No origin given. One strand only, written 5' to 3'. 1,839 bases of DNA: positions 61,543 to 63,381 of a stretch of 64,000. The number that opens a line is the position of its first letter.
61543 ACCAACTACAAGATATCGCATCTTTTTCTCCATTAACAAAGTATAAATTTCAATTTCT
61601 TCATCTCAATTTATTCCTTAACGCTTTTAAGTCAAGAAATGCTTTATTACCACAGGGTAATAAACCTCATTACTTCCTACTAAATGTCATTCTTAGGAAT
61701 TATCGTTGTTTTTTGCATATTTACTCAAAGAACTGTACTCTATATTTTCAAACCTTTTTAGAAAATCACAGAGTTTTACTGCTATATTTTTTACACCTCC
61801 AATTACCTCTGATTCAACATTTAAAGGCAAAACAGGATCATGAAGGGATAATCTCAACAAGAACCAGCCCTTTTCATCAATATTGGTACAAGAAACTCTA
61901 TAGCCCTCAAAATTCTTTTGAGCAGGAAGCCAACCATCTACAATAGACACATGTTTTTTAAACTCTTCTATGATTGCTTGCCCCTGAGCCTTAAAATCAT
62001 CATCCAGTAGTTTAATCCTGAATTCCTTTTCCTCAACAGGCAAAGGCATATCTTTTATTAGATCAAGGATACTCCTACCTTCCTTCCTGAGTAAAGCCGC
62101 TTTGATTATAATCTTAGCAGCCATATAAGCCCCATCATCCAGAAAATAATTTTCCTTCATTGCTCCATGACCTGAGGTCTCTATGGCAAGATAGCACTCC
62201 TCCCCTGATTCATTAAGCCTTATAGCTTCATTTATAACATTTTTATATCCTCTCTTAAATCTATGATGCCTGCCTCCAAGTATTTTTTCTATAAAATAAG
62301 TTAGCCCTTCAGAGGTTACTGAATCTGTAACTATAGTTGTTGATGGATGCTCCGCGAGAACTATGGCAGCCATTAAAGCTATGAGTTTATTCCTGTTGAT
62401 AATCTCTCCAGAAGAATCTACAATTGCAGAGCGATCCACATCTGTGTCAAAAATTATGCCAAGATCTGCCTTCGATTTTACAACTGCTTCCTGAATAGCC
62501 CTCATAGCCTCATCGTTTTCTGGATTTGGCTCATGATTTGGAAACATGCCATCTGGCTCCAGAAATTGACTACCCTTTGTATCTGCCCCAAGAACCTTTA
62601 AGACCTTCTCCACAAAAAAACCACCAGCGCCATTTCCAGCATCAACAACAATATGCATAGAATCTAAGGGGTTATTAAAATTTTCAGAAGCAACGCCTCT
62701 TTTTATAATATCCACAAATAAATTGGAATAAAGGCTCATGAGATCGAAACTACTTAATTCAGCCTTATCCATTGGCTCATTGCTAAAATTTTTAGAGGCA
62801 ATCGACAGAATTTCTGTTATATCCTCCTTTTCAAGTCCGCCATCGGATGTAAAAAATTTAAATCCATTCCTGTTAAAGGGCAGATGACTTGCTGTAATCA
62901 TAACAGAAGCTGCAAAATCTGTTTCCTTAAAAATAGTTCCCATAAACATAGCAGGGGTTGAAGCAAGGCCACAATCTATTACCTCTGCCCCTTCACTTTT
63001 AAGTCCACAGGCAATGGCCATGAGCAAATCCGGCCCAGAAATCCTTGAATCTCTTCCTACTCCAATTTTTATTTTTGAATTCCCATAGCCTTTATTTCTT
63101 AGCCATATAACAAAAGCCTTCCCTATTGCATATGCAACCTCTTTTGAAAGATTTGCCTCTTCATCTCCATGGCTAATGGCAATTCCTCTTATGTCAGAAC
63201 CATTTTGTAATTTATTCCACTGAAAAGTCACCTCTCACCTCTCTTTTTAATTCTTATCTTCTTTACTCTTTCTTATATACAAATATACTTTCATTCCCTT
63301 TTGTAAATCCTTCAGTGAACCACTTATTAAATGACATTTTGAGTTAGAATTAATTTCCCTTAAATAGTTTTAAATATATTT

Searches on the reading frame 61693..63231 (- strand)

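Call 68: search_protein_families(library=phrogs, proteins=[window:61693-63231:-], max_evalue=0.001)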
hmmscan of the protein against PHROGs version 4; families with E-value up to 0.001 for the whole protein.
window:61693-63231:- (512 aa): 1 family
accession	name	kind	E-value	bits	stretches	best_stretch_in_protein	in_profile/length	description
phrog_20109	-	unknown function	5.9e-45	154.7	1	22-492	14-483/489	-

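Call 97: search_protein_families(library=pfam, proteins=[window:61693-63231:-], max_evalue=0.00001)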
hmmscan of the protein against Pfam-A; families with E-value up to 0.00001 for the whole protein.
window:61693-63231:- (512 aa): 3 families
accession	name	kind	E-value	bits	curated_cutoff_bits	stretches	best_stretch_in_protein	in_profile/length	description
PF02878.22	PGM_PMM_I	-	9.6e-28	97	22.5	1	9-148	4-134/138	Phosphoglucomutase/phosphomannomutase, alpha/beta/alpha domain I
PF02879.22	PGM_PMM_II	-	1.3e-23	84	29.3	1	190-275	19-103/103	Phosphoglucomutase/phosphomannomutase, alpha/beta/alpha domain II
PF02880.22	PGM_PMM_III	-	6.5e-12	46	20.7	1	280-395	2-111/115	Phosphoglucomutase/phosphomannomutase, alpha/beta/alpha domain III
